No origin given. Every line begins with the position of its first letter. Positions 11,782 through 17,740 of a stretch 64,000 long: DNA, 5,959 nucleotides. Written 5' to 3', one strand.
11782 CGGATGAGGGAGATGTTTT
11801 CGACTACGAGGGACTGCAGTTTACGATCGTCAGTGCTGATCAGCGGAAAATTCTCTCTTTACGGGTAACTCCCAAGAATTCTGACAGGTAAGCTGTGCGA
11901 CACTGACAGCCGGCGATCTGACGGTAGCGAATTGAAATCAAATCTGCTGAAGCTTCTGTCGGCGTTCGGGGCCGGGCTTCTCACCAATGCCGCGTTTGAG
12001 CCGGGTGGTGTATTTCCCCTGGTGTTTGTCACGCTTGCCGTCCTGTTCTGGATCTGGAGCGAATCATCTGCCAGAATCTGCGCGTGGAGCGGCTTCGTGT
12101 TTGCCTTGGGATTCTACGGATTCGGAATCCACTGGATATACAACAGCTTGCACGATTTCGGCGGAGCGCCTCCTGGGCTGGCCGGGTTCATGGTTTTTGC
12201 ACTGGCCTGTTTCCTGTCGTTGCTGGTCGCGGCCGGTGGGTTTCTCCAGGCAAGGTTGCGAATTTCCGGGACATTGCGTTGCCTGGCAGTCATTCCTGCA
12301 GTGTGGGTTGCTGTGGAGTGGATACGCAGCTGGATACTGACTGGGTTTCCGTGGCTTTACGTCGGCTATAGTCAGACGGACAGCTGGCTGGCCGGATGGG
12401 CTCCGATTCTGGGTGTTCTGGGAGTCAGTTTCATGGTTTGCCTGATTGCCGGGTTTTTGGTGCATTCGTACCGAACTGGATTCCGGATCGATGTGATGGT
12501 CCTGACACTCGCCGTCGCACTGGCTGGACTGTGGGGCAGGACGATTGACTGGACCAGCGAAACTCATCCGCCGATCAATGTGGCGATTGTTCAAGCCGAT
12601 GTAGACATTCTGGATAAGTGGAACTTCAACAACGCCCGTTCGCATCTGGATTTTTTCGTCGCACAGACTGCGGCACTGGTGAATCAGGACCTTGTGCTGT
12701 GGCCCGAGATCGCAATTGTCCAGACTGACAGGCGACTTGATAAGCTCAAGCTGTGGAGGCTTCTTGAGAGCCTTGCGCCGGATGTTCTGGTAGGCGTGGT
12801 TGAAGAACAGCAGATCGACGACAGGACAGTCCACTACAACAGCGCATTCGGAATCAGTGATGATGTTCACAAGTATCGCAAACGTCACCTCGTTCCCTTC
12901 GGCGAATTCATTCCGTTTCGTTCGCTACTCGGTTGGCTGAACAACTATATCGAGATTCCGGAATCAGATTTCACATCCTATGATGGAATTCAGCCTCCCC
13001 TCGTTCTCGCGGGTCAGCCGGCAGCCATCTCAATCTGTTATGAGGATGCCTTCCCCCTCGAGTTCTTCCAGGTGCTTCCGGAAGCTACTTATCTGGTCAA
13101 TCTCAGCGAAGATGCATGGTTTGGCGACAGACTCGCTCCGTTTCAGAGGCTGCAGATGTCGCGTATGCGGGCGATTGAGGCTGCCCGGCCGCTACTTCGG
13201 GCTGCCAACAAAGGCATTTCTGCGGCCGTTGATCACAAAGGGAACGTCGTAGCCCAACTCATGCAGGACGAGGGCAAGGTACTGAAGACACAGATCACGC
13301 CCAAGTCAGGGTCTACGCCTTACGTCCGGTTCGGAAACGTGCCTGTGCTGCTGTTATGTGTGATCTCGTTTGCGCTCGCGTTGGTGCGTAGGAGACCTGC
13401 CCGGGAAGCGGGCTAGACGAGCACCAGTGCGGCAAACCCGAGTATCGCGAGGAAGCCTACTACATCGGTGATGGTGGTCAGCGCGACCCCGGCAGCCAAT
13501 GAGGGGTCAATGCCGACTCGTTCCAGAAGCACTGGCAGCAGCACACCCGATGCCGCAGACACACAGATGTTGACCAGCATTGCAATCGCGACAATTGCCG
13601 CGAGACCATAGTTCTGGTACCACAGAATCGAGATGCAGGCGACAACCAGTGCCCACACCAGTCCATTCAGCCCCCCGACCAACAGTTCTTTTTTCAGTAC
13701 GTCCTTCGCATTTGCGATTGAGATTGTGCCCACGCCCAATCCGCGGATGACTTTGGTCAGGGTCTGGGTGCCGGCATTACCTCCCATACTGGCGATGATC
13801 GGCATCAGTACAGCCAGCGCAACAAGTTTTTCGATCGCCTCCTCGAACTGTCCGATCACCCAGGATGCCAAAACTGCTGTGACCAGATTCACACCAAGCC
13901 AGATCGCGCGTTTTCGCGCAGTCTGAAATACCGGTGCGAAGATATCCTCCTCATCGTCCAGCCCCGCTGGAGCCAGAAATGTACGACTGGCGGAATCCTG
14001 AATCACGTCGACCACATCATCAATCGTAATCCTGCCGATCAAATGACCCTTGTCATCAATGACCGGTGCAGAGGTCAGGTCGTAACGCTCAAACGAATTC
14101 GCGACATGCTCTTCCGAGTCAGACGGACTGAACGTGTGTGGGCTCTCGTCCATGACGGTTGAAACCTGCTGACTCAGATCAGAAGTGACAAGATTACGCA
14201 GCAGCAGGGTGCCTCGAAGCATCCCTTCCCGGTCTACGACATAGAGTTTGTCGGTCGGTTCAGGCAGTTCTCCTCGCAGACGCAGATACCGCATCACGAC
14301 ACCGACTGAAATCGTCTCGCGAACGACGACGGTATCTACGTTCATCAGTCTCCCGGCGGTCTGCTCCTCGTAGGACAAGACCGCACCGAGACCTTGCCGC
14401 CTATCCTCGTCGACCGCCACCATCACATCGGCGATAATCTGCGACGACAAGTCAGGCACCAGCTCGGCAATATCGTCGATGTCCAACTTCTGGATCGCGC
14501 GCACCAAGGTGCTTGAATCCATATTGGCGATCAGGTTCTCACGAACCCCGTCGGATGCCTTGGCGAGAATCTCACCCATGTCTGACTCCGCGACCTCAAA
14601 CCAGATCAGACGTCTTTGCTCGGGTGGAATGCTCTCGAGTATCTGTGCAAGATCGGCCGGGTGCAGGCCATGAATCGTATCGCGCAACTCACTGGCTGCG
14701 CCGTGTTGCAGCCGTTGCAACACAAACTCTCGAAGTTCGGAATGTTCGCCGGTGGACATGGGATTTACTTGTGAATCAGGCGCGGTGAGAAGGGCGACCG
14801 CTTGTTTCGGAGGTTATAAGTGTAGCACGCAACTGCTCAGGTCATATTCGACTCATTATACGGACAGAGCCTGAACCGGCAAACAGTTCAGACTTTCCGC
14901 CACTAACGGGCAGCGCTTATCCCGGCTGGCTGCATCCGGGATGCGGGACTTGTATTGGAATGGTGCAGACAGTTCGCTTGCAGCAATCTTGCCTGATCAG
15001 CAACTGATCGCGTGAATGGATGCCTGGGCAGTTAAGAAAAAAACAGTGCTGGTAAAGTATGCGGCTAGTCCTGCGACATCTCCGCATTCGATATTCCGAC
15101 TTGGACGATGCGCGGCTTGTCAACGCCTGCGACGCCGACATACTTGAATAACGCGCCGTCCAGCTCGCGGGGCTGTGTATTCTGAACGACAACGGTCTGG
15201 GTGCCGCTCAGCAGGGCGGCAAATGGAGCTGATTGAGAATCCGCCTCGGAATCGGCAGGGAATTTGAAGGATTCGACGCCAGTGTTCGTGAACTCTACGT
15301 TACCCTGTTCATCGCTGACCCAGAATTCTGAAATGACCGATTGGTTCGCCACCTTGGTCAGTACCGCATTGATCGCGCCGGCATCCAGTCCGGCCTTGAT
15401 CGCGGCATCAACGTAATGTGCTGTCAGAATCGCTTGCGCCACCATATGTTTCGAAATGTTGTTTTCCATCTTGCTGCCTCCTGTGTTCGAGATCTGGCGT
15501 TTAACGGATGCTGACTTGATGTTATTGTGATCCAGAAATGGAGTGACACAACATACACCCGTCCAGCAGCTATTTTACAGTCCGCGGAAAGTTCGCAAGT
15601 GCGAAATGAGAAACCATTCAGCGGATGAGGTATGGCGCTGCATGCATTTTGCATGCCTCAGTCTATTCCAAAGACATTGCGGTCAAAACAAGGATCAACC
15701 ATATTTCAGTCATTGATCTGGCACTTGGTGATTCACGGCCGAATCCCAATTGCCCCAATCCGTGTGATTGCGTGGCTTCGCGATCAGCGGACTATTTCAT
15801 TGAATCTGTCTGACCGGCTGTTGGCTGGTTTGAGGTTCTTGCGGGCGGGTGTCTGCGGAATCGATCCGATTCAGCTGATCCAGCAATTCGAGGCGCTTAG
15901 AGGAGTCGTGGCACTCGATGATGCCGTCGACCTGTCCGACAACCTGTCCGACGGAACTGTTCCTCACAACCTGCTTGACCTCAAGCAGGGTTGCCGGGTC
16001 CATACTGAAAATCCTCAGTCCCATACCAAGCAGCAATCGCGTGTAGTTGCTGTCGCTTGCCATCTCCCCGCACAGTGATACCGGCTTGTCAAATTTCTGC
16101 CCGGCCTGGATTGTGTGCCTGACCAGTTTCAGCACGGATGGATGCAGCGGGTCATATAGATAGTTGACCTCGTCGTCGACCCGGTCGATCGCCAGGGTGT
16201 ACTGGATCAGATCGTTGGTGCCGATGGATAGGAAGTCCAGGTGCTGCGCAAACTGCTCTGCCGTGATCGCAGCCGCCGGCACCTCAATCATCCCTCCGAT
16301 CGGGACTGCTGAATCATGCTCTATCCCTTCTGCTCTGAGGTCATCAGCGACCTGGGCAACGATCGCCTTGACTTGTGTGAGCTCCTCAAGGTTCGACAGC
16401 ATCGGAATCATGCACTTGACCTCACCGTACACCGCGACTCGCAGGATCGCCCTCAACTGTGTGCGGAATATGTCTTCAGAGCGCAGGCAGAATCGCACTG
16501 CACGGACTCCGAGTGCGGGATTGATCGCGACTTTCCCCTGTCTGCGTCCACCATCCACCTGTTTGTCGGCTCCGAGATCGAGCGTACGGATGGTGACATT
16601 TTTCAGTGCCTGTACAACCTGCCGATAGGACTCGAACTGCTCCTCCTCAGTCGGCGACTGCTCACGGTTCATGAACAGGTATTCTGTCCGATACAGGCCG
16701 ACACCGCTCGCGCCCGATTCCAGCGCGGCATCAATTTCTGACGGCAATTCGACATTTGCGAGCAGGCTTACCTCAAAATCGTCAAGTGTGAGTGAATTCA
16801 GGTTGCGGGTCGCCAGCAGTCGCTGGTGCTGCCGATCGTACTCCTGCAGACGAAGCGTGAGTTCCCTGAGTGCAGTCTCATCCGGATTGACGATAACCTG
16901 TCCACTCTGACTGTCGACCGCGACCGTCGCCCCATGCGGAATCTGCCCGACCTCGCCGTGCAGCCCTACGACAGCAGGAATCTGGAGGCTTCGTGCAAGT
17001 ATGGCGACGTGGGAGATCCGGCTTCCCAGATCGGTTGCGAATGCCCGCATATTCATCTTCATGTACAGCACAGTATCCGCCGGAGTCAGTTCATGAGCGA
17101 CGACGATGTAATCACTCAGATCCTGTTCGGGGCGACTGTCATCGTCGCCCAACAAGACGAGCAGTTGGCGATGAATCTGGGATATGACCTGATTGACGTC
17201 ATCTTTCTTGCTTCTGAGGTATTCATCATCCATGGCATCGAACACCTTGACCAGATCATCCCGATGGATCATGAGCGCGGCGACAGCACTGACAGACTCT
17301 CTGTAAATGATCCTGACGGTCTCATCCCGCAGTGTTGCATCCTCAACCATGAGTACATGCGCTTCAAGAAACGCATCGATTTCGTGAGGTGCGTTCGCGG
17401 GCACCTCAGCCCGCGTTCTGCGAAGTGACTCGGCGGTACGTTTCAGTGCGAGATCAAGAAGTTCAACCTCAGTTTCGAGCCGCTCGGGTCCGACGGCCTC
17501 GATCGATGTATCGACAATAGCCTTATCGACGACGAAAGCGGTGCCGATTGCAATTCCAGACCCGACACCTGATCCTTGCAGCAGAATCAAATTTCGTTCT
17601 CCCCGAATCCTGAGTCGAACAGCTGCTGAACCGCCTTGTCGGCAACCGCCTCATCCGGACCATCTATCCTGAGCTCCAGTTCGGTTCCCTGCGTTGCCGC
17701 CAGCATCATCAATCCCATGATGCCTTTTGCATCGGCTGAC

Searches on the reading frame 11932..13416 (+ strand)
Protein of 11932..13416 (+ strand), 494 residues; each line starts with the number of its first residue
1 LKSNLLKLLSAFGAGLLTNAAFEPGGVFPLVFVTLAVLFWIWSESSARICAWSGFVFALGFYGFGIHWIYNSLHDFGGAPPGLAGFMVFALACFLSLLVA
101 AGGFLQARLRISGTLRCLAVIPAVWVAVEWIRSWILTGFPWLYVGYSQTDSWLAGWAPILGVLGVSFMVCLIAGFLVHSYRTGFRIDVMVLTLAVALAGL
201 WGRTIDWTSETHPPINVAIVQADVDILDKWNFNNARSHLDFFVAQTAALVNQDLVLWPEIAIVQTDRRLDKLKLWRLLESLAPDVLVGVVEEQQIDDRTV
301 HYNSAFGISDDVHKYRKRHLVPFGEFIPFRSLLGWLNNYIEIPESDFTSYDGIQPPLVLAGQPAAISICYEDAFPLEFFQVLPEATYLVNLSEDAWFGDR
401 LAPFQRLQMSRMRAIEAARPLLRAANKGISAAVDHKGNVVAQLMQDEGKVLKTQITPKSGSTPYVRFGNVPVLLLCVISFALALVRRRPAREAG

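Call 54: search_protein_families(library=pfam, proteins=[window:11932-13416:+], max_evalue=0.00001)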
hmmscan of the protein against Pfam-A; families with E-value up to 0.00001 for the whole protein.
window:11932-13416:+ (494 aa): 2 families
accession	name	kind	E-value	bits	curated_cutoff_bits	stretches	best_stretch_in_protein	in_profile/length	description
PF20154.4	LNT_N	-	6.3e-37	127.6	27.1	1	14-174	1-158/159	Apolipoprotein N-acyltransferase N-terminal domain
PF00795.27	CN_hydrolase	-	1e-22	81.2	23.2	1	217-458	2-249/256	Carbon-nitrogen hydrolase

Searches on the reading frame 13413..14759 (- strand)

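Call 54: search_protein_families(library=pfam, proteins=[window:13413-14759:-], max_evalue=0.00001)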
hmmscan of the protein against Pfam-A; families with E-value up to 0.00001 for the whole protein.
window:13413-14759:- (448 aa): 3 families
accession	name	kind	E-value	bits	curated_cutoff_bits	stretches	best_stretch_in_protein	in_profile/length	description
PF01769.21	MgtE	-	2.1e-31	109.2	27.6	1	319-441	1-124/125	Divalent cation transporter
PF03448.22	MgtE_N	-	3.3e-20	73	25.9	1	32-132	1-101/102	MgtE intracellular N domain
PF00571.33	CBS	-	8.7e-13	48.8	24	1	199-254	1-56/57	CBS domain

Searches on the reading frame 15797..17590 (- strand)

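Call 6: search_protein_families(library=pfam, proteins=[window:15797-17590:-], max_evalue=0.001)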
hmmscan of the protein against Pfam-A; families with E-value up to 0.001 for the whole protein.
window:15797-17590:- (597 aa): 3 families
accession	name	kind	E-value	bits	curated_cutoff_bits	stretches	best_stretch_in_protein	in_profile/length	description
PF02896.24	PEP-utilizers_C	-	1.7e-103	346.3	22.8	1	261-545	7-291/293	PEP-utilising enzyme, PEP-binding domain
PF05524.18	PEP-utilisers_N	-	1.9e-22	80.1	24.4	1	5-127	1-120/121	PEP-utilising enzyme, N-terminal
PF00391.29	PEP-utilizers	-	9e-18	64.1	23.1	1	161-230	5-72/72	PEP-utilising enzyme, mobile domain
